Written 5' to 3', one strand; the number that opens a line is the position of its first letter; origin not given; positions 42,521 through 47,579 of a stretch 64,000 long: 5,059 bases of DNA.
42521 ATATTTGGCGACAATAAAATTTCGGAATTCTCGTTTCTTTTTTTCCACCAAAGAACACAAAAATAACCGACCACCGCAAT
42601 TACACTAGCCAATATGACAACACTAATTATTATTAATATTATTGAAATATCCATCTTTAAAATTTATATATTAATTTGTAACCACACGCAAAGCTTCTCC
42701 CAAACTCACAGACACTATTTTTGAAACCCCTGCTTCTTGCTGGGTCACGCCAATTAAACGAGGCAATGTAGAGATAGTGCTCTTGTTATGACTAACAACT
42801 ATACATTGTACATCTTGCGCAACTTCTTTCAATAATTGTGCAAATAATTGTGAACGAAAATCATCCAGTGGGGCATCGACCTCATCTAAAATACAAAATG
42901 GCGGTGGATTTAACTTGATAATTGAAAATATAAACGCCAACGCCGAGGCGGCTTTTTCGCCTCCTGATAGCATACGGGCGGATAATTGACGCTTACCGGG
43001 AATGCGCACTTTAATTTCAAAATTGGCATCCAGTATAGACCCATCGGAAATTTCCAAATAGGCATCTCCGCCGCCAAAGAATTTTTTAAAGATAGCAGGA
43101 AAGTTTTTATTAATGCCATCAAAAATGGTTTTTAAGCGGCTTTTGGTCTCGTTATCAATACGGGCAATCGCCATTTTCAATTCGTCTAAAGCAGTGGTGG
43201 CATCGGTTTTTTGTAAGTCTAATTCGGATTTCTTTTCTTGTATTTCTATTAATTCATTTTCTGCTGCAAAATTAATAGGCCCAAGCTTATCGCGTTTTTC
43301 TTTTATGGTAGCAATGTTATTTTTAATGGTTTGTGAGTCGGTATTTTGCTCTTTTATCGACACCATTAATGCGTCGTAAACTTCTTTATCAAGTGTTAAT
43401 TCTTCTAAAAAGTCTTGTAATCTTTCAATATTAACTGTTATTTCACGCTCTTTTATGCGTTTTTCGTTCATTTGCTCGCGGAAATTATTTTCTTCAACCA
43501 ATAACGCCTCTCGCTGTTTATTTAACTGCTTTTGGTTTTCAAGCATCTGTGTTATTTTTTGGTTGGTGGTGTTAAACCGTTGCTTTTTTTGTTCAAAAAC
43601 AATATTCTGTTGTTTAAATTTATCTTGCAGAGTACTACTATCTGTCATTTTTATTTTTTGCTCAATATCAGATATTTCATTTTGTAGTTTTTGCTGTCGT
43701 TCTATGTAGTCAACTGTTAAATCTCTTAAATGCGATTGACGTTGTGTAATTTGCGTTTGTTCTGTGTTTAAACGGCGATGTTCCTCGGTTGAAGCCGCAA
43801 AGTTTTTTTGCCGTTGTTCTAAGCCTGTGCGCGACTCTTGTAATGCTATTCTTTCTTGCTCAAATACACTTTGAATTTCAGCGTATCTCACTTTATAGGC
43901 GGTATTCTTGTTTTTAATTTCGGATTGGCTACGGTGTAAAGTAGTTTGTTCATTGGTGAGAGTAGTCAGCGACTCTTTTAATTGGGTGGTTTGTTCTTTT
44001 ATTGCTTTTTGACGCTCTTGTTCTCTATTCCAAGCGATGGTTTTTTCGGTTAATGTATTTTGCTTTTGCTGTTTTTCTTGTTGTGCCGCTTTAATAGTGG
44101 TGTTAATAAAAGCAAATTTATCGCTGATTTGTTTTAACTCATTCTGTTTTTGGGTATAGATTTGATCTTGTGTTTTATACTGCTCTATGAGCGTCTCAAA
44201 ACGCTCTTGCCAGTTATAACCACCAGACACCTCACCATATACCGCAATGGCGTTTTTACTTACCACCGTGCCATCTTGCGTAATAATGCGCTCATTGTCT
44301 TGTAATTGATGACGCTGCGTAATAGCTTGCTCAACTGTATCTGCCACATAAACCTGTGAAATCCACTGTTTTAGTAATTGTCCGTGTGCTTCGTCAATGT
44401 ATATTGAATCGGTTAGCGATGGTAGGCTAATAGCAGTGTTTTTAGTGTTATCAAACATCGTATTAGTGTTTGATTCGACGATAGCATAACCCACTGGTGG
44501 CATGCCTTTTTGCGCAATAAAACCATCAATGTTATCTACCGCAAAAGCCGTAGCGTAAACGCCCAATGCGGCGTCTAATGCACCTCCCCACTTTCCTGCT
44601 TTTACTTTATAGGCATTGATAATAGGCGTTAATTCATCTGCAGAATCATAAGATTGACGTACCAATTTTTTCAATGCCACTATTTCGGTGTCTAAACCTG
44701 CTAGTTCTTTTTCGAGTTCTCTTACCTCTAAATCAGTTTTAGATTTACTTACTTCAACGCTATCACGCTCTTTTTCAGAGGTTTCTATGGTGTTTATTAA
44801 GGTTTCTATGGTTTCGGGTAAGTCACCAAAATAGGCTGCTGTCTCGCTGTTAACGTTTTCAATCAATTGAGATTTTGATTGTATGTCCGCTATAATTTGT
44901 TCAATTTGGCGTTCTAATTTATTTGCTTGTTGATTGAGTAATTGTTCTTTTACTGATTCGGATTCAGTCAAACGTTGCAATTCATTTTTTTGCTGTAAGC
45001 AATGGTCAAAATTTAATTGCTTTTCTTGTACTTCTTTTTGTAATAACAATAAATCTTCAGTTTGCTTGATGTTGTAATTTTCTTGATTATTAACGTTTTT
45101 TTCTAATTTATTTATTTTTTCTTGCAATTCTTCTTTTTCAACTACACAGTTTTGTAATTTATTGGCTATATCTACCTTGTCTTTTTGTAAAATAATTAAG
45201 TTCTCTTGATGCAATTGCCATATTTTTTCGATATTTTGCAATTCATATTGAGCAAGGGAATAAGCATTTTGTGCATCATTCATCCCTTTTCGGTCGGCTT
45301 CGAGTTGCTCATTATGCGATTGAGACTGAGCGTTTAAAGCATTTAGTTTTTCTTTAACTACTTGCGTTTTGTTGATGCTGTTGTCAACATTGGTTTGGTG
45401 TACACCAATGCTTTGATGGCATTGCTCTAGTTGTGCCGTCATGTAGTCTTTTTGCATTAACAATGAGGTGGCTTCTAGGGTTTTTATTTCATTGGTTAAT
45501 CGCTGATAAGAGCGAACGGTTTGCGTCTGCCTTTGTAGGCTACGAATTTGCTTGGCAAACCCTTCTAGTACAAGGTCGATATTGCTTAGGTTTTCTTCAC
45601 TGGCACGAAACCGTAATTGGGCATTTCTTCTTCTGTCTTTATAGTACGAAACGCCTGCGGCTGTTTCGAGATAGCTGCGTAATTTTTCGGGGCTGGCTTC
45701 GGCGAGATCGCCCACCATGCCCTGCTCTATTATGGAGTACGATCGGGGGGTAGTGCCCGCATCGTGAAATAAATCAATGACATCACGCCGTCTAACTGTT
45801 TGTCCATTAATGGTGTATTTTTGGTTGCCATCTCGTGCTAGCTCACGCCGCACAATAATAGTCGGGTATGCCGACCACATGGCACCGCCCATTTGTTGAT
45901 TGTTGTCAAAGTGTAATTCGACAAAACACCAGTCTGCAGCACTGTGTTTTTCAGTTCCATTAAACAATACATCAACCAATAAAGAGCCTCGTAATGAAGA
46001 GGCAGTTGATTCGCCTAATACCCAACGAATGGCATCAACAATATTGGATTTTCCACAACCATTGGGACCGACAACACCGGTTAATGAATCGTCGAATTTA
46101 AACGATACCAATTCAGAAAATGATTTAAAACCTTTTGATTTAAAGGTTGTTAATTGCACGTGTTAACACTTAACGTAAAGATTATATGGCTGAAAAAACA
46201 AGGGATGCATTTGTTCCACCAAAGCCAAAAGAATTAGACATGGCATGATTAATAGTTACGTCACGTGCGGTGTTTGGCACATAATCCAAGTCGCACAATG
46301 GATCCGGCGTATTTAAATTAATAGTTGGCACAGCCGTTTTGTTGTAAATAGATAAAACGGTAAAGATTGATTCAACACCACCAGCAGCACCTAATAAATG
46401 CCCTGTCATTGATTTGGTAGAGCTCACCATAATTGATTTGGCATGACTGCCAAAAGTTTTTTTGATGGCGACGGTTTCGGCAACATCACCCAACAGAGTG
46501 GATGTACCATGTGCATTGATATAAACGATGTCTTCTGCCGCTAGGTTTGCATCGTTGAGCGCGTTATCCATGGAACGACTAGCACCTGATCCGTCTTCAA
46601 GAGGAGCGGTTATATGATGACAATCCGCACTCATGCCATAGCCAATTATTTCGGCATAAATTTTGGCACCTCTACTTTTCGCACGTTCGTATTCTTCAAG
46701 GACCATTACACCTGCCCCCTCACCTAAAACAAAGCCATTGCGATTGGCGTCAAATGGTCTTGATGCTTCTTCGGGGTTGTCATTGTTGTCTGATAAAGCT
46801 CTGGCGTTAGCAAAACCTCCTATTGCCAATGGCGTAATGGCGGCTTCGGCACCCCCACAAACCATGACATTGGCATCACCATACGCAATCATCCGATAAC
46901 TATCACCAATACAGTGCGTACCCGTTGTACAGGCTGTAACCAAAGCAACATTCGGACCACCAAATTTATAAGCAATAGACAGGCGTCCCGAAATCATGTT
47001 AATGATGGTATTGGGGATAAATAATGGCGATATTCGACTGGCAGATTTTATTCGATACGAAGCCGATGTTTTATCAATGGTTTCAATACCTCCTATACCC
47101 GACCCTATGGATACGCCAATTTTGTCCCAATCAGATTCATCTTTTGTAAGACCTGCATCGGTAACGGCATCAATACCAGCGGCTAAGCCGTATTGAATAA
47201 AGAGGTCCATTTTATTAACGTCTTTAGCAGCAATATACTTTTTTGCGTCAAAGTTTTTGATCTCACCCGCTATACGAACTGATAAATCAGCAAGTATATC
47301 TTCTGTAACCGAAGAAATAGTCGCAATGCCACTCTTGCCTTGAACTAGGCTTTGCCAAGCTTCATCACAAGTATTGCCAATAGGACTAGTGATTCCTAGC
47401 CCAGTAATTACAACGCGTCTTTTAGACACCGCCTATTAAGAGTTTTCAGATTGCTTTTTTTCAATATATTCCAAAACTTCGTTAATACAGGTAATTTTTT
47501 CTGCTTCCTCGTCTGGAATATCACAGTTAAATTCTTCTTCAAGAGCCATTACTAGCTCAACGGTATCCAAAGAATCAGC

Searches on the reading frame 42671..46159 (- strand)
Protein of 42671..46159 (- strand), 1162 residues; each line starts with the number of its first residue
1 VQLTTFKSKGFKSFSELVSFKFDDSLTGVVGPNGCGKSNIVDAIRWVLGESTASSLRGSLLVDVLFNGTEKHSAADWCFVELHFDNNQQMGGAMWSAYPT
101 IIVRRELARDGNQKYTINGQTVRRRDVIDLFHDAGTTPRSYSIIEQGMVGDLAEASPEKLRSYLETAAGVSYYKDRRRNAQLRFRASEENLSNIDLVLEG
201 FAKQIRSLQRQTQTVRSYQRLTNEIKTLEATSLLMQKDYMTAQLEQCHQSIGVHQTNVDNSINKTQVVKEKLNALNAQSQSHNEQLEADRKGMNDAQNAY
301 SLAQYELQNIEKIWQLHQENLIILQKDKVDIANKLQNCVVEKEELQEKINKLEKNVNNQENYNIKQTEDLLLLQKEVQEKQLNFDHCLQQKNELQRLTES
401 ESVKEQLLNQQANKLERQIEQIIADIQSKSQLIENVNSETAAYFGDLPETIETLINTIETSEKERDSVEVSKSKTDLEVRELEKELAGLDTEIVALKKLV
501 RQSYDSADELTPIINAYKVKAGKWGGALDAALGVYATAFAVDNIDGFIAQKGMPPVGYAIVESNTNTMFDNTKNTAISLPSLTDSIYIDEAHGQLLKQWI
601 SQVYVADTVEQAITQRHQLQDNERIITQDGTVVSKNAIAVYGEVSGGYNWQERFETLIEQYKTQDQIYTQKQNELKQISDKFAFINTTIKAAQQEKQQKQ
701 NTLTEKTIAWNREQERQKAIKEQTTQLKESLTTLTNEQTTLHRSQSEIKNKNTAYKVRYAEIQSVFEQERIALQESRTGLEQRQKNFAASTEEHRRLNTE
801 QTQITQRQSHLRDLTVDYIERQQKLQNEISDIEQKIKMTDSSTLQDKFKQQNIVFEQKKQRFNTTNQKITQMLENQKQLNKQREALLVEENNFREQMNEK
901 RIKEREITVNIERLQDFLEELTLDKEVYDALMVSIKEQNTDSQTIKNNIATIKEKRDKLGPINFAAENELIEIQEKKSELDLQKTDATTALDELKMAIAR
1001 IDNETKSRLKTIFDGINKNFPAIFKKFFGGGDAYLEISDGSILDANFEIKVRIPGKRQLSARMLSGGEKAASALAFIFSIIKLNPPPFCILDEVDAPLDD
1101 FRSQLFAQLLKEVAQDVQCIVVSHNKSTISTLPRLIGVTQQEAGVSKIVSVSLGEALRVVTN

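Call 20: search_protein_families(library=ncbifam, proteins=[window:42671-46159:-], max_evalue=1e-10)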
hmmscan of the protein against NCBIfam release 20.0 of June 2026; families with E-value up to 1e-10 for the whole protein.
window:42671-46159:- (1162 aa): 4 families
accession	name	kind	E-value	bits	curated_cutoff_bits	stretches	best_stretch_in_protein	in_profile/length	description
TIGR02168.1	SMC_prok_B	equivalog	2.4e-217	724.4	567.35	1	2-1153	1-1181/1181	chromosome segregation protein SMC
TIGR02169.1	SMC_prok_A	equivalog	3e-110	369.7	729.4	2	8-506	7-506/1165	chromosome segregation protein SMC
NF045487.1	ASRP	equivalog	7.8e-23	80.9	300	0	18-500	8-469/593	archaea-specific SMC-related protein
NF045780.1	TrlF_fam_ATP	equivalog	3.2e-19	69.2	350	1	15-492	300-753/944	TrlF family AAA-like ATPase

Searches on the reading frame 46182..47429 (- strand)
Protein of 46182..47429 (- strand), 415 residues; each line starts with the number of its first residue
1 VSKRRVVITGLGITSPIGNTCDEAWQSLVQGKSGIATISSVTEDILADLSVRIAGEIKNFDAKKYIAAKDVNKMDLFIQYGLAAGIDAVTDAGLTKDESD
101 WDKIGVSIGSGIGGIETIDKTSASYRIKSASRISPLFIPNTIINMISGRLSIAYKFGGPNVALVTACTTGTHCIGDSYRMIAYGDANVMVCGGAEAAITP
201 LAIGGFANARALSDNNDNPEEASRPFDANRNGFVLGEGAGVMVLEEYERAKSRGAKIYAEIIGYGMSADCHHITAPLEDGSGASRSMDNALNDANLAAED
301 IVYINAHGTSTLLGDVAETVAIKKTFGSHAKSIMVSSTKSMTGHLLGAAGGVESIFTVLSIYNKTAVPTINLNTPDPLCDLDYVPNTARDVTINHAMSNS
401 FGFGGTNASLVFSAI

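Call 30: search_protein_families(library=pfam, proteins=[window:46182-47429:-], max_evalue=0.00001)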
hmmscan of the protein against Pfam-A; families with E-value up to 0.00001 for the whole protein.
window:46182-47429:- (415 aa): 2 families
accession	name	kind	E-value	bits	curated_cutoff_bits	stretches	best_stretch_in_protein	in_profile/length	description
PF00109.32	ketoacyl-synt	-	1.6e-59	202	20.8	1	4-250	2-252/252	Beta-ketoacyl synthase, N-terminal domain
PF02801.28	Ketoacyl-synt_C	-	2.2e-36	124.9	20.8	1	258-372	1-118/119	Beta-ketoacyl synthase, C-terminal domain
